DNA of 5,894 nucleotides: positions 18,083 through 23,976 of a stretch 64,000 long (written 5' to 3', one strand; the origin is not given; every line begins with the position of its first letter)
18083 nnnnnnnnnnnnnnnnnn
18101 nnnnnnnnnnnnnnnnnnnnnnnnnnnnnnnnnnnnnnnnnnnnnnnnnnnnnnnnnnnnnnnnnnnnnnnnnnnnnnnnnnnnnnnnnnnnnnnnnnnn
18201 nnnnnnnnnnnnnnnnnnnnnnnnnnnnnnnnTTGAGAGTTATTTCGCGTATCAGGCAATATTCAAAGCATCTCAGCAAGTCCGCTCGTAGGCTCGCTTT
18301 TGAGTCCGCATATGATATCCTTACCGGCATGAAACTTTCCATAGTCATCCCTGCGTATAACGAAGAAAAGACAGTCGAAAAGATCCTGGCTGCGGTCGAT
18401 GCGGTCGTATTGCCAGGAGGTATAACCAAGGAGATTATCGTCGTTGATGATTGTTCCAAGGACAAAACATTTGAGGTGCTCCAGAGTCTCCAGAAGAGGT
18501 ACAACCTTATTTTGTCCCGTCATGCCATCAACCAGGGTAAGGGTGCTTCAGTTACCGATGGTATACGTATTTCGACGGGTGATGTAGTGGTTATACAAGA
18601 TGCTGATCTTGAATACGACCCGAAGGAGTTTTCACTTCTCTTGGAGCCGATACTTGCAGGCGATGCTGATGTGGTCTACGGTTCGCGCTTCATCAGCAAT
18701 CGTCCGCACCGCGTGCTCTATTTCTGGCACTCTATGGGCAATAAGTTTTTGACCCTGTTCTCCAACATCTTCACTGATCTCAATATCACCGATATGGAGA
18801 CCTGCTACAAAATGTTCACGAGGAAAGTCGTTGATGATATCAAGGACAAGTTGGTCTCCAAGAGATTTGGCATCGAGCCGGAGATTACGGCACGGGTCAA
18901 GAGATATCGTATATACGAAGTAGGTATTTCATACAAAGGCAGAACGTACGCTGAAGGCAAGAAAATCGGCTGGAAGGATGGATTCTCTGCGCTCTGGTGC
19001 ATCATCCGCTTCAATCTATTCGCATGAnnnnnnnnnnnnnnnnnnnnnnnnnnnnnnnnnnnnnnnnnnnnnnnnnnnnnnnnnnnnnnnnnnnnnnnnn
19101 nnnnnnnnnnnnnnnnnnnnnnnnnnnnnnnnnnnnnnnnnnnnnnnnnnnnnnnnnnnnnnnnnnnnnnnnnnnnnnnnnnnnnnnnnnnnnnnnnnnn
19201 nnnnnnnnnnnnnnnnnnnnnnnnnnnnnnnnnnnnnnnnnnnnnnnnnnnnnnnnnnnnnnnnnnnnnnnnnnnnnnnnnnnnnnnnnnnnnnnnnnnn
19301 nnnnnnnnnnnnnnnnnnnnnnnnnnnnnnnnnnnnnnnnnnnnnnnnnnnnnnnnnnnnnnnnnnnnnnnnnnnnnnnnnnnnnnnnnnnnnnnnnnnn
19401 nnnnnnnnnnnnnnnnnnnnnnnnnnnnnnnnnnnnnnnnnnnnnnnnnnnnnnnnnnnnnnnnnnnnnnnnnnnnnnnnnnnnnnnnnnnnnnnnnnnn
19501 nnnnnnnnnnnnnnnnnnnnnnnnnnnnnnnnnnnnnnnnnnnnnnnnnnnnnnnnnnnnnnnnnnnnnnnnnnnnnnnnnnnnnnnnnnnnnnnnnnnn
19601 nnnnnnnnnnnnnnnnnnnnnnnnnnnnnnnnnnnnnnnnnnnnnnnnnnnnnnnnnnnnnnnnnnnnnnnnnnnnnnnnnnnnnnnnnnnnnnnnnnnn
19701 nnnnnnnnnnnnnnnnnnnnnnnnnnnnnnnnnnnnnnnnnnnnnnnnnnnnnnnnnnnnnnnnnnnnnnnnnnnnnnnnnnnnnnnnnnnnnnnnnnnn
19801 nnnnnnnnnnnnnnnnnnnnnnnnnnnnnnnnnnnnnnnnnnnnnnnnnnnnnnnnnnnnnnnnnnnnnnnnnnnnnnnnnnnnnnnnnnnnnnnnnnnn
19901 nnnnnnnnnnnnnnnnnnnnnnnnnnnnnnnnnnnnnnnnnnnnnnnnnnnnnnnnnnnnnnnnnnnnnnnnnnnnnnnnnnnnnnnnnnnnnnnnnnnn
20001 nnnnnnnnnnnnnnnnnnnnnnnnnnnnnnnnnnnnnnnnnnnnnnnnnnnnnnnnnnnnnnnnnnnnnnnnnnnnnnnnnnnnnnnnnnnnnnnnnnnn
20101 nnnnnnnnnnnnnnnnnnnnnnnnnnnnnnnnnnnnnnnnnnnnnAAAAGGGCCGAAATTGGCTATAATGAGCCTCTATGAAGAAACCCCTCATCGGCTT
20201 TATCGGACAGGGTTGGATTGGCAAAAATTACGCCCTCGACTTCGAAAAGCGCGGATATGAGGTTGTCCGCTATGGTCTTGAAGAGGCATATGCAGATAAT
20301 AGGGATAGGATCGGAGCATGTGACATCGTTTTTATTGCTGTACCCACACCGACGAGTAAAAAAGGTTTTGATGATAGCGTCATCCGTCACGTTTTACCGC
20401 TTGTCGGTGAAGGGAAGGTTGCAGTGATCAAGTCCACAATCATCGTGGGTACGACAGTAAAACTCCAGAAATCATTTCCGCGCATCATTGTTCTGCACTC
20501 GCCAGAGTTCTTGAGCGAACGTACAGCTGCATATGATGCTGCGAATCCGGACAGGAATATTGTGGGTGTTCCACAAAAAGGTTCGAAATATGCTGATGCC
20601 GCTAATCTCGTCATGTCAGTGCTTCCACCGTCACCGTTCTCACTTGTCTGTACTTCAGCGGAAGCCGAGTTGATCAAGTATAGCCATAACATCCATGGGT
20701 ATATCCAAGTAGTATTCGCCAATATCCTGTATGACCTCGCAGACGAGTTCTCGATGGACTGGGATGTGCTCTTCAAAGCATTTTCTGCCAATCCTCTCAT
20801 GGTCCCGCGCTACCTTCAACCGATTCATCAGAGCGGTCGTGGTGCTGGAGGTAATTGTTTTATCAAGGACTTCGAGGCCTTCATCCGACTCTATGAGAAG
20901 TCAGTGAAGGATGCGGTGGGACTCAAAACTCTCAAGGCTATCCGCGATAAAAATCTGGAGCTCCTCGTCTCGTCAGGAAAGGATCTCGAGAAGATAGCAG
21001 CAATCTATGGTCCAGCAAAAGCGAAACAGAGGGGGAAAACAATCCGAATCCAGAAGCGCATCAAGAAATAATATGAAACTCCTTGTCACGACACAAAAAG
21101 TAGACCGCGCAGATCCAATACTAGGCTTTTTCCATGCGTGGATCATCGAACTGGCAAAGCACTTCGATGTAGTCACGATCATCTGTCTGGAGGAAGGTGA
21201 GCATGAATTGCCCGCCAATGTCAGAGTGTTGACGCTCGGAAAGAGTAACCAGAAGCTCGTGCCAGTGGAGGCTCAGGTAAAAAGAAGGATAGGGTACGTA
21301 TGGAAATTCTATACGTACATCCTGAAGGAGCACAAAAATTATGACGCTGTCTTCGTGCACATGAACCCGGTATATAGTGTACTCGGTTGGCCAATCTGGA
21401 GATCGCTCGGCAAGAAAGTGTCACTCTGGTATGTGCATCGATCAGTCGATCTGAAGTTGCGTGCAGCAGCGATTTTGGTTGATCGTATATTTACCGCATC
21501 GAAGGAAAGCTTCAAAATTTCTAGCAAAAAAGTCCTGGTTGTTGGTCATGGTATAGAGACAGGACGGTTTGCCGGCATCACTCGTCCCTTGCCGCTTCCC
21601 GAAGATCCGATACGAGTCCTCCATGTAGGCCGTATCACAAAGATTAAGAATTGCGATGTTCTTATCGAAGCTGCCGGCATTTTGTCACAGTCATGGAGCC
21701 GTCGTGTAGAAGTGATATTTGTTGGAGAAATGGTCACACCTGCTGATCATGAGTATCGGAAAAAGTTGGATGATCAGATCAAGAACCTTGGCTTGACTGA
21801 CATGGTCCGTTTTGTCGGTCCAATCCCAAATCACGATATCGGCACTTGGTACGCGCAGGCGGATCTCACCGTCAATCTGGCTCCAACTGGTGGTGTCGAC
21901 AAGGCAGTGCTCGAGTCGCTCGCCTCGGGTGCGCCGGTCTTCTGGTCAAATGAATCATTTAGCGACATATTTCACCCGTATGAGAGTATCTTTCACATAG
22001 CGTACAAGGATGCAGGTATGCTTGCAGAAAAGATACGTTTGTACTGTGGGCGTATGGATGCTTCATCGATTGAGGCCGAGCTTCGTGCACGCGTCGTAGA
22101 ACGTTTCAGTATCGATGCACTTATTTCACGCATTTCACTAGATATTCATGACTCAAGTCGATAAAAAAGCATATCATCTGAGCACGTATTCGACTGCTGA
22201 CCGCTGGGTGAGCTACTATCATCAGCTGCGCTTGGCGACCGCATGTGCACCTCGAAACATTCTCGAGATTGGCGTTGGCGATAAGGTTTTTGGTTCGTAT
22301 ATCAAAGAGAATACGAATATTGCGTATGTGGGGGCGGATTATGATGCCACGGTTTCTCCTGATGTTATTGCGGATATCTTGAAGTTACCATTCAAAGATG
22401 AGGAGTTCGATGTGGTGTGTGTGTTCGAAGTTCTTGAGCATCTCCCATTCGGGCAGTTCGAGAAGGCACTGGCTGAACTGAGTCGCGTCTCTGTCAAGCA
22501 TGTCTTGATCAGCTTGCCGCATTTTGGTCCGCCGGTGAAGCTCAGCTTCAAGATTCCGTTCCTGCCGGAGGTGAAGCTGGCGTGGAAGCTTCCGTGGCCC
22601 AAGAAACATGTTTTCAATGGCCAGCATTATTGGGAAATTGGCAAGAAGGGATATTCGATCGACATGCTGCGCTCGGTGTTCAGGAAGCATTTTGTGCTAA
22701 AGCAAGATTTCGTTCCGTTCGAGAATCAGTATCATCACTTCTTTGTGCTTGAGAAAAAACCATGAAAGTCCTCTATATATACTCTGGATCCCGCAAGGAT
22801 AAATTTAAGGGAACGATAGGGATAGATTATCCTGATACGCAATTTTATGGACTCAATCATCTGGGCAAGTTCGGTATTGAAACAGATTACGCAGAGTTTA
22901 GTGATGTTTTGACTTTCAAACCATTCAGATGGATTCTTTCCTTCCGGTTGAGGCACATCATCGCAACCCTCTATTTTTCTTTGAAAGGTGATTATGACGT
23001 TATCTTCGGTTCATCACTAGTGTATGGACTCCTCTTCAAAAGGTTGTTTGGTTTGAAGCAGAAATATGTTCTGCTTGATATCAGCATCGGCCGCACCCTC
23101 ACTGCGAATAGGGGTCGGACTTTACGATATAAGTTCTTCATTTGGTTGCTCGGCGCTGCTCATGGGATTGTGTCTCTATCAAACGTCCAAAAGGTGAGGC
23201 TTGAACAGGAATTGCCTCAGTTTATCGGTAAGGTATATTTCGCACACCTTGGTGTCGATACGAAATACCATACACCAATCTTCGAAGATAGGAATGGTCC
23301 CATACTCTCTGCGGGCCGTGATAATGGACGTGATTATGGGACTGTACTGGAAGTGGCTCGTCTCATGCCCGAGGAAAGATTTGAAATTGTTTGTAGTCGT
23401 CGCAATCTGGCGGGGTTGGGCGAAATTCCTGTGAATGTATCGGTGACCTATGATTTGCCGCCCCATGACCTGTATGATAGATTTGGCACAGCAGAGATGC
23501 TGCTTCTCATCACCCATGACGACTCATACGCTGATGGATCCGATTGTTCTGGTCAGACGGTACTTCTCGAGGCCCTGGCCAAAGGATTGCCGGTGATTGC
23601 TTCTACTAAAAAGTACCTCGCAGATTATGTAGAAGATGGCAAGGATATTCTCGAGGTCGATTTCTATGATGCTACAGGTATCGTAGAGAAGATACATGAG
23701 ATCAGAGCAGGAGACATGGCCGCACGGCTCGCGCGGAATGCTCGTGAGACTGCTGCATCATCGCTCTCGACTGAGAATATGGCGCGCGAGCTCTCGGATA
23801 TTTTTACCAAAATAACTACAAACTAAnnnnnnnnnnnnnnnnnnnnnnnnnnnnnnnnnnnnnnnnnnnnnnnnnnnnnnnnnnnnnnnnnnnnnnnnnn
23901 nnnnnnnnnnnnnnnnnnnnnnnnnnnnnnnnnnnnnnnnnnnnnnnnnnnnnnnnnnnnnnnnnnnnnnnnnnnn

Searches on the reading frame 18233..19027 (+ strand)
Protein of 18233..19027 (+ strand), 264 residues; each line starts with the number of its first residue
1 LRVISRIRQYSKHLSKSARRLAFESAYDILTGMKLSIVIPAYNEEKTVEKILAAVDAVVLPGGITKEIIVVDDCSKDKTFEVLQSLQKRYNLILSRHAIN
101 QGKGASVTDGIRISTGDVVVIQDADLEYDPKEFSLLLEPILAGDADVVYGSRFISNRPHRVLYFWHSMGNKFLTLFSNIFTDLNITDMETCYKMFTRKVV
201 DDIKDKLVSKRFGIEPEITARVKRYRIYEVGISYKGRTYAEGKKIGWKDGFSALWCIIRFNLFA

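Call 9: search_protein_families(library=pfam, proteins=[window:18233-19027:+], max_evalue=0.001)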
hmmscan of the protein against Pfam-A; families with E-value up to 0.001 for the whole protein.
window:18233-19027:+ (264 aa): 3 families
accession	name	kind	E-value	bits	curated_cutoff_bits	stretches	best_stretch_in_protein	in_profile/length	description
PF00535.33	Glycos_transf_2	-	8e-32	110.9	23.3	1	36-203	1-167/168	Glycosyl transferase family 2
PF13641.12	Glyco_tranf_2_3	-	1.8e-08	35.1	27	1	35-164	3-134/230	Glycosyltransferase like family 2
PF10111.15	Glyco_tranf_2_2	-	7.4e-05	22.8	27.3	1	36-133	1-99/276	Glycosyltransferase like family 2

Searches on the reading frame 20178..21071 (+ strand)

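Call 10: search_protein_families(library=pfam, proteins=[window:20178-21071:+], max_evalue=0.001)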
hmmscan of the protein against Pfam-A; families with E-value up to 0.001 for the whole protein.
window:20178-21071:+ (297 aa): 3 families
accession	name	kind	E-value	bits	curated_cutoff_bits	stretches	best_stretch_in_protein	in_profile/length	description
PF03721.20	UDPG_MGDP_dh_N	-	2.6e-18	66.7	27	1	40-137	69-181/187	UDP-glucose/GDP-mannose dehydrogenase family, NAD binding domain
PF00984.24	UDPG_MGDP_dh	-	9.9e-12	45.3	25.4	1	162-259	2-92/94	UDP-glucose/GDP-mannose dehydrogenase family, central domain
PF03446.21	NAD_binding_2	-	0.00024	21.6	21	0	6-98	2-105/161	NAD binding domain of 6-phosphogluconate dehydrogenase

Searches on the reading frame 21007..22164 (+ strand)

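Call 10: search_protein_families(library=pfam, proteins=[window:21007-22164:+], max_evalue=0.001)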
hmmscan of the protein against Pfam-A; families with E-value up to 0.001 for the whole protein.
window:21007-22164:+ (385 aa): 4 families
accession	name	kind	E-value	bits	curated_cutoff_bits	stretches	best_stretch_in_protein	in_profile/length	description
PF00534.26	Glycos_transf_1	-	2.9e-20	73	26.4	1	194-345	8-154/172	Glycosyl transferases group 1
PF13692.12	Glyco_trans_1_4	-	3.5e-16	60.2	27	1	203-344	3-137/142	Glycosyl transferases group 1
PF13524.12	Glyco_trans_1_2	-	4.3e-07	30.4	25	1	259-371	27-137/144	Glycosyl transferase-like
PF20706.3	GT4-conflict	-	0.0001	21.9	26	0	196-317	193-314/385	Family 4 Glycosyltransferase in conflict systems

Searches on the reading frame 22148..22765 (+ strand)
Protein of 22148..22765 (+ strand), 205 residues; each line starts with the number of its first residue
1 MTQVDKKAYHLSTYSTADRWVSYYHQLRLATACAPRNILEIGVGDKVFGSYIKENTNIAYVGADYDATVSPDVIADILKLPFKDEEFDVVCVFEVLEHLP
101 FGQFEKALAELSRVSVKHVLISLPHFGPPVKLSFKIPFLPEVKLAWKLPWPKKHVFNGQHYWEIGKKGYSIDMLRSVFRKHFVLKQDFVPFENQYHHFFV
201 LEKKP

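Call 10: search_protein_families(library=pfam, proteins=[window:22148-22765:+], max_evalue=0.001)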
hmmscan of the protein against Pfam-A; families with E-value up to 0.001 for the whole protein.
window:22148-22765:+ (205 aa): 4 families
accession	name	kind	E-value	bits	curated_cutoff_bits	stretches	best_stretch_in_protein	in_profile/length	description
PF08241.18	Methyltransf_11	-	4.3e-09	37.3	21.2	1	39-114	1-86/95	Methyltransferase domain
PF13649.12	Methyltransf_25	-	5e-07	30.8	27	1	73-114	51-92/97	Methyltransferase domain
PF13489.12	Methyltransf_23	-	2.5e-05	24.5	27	1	32-113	20-106/164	Methyltransferase domain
PF08242.18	Methyltransf_12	-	0.00094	20.3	30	0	39-113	1-90/98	Methyltransferase domain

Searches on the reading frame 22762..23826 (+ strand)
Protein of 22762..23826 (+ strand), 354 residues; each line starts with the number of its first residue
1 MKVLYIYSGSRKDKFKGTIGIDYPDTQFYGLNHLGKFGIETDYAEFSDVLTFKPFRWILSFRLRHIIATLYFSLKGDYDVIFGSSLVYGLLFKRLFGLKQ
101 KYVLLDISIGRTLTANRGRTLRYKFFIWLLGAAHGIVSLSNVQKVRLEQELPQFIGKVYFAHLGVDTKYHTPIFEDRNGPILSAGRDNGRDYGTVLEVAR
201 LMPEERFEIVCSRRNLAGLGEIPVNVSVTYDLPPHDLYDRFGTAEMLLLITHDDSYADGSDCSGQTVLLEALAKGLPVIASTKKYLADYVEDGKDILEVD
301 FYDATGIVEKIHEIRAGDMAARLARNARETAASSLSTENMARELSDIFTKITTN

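Call 10: search_protein_families(library=pfam, proteins=[window:22762-23826:+], max_evalue=0.001)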
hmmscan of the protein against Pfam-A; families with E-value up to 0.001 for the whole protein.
window:22762-23826:+ (354 aa): 3 families
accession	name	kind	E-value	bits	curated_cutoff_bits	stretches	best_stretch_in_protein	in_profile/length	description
PF13524.12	Glyco_trans_1_2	-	1e-07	32.5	25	1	196-344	6-142/144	Glycosyl transferase-like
PF00534.26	Glycos_transf_1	-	8e-07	29.2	26.4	1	266-329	107-171/172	Glycosyl transferases group 1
PF13692.12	Glyco_trans_1_4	-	3.2e-05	24.7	27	1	265-314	90-139/142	Glycosyl transferases group 1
